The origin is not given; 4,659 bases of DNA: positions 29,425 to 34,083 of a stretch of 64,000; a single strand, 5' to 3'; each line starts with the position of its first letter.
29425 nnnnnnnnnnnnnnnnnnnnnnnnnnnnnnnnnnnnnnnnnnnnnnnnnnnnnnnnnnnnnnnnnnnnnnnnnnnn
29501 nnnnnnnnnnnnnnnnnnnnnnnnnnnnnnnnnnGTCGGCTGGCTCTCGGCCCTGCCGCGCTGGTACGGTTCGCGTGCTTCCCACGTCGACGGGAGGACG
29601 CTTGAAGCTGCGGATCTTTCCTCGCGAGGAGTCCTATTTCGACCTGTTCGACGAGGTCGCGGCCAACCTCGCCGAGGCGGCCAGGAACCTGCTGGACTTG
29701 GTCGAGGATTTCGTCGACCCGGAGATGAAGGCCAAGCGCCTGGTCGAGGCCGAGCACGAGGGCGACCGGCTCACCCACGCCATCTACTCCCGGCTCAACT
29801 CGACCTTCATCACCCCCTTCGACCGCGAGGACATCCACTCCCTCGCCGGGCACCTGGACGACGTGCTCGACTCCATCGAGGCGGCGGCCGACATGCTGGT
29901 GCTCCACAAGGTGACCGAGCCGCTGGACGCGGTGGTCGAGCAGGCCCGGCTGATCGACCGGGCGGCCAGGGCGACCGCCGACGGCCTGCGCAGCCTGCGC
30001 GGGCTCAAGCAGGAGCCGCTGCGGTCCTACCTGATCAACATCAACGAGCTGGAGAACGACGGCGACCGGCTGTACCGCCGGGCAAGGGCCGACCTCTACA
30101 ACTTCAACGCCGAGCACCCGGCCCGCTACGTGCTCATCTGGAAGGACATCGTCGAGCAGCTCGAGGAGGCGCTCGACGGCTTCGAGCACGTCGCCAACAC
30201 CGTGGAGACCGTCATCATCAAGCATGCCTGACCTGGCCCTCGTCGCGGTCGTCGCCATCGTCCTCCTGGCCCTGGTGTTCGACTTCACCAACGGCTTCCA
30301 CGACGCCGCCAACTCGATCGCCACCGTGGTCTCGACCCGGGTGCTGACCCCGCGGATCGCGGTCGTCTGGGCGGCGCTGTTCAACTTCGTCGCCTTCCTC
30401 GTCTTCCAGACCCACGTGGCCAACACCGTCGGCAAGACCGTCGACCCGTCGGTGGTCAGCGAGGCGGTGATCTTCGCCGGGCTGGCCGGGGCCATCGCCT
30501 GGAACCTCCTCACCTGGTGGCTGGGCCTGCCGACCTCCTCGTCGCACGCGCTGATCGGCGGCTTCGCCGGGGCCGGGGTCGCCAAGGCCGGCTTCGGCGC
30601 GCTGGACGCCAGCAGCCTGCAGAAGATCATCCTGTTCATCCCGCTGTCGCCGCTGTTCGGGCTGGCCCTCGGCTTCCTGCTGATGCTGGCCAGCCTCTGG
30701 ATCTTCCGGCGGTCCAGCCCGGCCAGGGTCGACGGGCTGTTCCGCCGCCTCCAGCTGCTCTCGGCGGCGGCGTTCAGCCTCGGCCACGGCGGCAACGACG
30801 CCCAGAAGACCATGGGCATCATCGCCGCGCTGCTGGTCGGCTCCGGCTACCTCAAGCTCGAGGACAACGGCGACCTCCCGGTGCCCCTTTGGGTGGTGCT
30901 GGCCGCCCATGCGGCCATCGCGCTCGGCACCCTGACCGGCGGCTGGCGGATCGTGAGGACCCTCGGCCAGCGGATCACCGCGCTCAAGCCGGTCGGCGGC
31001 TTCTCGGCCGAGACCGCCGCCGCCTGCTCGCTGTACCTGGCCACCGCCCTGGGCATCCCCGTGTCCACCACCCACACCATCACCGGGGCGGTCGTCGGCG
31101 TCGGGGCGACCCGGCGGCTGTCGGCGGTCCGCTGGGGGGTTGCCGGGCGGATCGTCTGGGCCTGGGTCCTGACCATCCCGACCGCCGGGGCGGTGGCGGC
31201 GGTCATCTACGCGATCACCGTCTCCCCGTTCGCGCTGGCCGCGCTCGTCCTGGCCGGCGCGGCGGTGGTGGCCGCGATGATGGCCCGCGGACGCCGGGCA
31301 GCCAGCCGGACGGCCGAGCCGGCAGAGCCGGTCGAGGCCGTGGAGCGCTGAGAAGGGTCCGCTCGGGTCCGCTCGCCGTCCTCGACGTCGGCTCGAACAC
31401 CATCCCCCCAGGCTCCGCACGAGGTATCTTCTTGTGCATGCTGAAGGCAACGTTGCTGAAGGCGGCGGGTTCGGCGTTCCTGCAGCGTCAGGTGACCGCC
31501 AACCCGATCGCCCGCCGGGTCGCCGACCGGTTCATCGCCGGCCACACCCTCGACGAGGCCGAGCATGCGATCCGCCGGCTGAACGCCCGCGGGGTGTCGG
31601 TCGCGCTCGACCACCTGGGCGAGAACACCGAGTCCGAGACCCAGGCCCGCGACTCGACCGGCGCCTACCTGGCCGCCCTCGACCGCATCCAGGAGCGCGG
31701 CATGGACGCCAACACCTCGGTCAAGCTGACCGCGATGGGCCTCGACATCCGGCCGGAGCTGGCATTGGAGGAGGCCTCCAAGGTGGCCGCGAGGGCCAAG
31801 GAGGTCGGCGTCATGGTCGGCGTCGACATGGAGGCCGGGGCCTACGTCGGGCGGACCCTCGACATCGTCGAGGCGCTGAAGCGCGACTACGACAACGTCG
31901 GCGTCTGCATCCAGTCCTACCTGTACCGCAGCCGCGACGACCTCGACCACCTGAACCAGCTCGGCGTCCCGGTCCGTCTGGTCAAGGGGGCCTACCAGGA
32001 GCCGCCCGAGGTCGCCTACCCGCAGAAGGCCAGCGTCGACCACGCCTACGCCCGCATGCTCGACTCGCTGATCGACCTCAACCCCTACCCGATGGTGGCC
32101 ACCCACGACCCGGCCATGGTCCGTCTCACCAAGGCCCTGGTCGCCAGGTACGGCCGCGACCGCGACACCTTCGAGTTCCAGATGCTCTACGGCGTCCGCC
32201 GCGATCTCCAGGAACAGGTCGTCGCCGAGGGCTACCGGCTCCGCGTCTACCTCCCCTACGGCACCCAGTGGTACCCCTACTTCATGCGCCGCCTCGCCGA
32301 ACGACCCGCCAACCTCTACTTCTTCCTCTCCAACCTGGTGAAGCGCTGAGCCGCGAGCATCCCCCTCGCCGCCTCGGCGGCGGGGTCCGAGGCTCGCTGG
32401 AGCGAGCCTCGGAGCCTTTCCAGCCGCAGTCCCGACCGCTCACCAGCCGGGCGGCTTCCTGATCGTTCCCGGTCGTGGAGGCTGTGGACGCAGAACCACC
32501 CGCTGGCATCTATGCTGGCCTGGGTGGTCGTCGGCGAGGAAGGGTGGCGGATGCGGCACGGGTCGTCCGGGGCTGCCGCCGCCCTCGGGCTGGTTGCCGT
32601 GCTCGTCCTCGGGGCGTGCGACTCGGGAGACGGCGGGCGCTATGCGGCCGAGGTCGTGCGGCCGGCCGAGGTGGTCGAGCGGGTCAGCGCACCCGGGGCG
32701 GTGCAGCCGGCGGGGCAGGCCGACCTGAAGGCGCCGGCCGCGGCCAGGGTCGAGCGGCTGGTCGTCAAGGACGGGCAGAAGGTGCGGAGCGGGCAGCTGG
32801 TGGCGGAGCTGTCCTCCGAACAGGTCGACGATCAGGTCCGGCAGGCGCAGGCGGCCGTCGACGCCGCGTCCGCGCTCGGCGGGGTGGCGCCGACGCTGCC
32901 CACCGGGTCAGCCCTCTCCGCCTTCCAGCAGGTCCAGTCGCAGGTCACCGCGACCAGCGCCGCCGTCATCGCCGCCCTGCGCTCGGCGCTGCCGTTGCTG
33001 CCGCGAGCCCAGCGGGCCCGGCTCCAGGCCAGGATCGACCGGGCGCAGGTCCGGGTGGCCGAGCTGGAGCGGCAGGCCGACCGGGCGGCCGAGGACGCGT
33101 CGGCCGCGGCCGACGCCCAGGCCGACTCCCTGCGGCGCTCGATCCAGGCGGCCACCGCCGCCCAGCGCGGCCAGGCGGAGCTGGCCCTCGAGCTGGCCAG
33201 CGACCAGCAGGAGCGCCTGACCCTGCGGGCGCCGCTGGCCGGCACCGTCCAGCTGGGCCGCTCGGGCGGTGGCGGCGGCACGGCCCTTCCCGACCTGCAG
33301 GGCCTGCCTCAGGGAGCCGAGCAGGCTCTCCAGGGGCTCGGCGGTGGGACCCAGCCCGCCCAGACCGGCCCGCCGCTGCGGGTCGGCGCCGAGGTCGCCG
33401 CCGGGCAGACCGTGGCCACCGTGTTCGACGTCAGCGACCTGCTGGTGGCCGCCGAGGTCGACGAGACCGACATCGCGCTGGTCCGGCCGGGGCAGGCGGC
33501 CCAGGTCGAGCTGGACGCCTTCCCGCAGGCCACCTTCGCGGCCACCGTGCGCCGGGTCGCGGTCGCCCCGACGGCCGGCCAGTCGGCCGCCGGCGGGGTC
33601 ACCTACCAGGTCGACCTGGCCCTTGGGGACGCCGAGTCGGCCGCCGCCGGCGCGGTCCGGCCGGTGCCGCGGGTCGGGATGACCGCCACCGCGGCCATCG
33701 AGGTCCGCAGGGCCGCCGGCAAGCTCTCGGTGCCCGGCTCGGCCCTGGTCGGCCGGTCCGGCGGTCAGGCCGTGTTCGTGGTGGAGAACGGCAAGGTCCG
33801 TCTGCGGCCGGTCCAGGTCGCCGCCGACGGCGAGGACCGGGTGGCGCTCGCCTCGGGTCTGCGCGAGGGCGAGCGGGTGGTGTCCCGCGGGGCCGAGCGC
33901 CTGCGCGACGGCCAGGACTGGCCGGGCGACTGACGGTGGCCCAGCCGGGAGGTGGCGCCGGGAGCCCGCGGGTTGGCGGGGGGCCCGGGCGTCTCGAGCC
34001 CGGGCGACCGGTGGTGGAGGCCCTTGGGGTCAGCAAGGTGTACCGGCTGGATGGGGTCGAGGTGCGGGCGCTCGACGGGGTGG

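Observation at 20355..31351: An 11-kb phosphate-homeostasis supercluster with an unusual phoU-phoR / divergent phoP arrangement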

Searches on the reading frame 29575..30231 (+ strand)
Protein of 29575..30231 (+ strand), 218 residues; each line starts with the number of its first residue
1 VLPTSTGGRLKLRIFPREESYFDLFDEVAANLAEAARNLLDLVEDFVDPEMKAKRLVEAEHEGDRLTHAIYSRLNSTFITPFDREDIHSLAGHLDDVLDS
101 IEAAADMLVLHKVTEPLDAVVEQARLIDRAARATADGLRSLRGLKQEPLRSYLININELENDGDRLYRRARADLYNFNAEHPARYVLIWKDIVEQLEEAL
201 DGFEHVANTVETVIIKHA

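Call 6: search_protein_families(library=pfam, proteins=[window:29575-30231:+])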
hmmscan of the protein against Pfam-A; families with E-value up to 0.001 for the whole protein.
window:29575-30231:+ (218 aa): 1 family
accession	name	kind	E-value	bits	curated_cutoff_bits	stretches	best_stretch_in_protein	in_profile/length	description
PF01865.21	PhoU_div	-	3.8e-27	95.5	24.4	1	16-215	8-213/214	Protein of unknown function DUF47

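Call 7: search_protein_families(library=ncbifam, proteins=[window:29575-30231:+])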
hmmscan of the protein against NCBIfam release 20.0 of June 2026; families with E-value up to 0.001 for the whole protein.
window:29575-30231:+ (218 aa): 1 family
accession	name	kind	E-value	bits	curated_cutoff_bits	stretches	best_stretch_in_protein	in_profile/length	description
TIGR00153.1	TIGR00153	hypoth_equivalog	1.1e-17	64.5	104.3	1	50-216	46-215/217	TIGR00153 family protein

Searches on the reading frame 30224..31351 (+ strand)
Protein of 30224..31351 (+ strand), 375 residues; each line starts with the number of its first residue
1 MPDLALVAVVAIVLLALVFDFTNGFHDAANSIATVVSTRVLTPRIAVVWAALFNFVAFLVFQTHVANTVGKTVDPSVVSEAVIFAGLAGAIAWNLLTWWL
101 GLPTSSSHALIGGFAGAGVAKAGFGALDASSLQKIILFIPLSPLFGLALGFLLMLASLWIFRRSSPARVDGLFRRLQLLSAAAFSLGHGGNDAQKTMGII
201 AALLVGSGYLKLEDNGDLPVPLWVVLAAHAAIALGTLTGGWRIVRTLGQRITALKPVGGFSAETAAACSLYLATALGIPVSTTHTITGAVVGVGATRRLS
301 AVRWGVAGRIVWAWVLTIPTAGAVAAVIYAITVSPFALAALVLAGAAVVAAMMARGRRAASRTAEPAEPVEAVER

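Call 6: search_protein_families(library=pfam, proteins=[window:30224-31351:+])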
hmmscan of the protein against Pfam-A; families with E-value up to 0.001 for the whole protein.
window:30224-31351:+ (375 aa): 1 family
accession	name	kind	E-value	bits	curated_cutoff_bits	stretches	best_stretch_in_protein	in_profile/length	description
PF01384.25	PHO4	-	2e-94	316.9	33.7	1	23-325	1-350/350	Phosphate transporter family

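Call 7: search_protein_families(library=ncbifam, proteins=[window:30224-31351:+])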
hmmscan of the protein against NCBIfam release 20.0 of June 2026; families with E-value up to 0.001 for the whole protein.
window:30224-31351:+ (375 aa): 2 families
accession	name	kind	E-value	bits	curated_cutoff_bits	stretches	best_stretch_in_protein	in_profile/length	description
NF033774.1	phos_trans_PitA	exception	9.3e-38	130.1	800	2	6-206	14-243/498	inorganic phosphate transporter PitA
NF053884.1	SulfPermCysPBac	equivalog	9.6e-15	54.3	400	2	226-340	42-156/354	sulfate permease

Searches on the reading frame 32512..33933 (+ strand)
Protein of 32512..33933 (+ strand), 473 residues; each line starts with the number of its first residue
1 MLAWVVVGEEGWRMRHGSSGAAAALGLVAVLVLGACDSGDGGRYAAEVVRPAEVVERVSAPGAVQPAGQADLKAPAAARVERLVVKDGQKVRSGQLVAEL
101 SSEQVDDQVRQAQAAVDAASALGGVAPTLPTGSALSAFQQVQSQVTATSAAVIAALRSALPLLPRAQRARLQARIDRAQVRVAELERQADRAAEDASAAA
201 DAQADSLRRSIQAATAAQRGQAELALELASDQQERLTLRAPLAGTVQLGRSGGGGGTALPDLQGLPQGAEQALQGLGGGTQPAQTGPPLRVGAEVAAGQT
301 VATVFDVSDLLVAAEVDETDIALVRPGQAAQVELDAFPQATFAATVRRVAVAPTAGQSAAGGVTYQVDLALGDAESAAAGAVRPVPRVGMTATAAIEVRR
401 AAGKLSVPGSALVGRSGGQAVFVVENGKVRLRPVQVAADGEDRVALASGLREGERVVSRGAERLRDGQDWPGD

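Call 6: search_protein_families(library=pfam, proteins=[window:32512-33933:+])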
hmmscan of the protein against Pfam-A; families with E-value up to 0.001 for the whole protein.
window:32512-33933:+ (473 aa): 4 families
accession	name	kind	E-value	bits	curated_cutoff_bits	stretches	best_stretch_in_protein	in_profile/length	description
PF16576.10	HlyD_D23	-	3.4e-13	49.8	30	1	290-349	125-184/214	Barrel-sandwich domain of CusB or HlyD membrane-fusion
PF13437.12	HlyD_3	-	1.7e-10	42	22.2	1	290-360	16-87/106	HlyD family secretion protein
PF13533.13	Biotin_lipoyl_2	-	0.00043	20.5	29.8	0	73-100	4-31/32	Biotin-lipoyl like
PF00364.28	Biotin_lipoyl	-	0.0009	19.5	22.1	0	72-101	3-37/73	Biotin-requiring enzyme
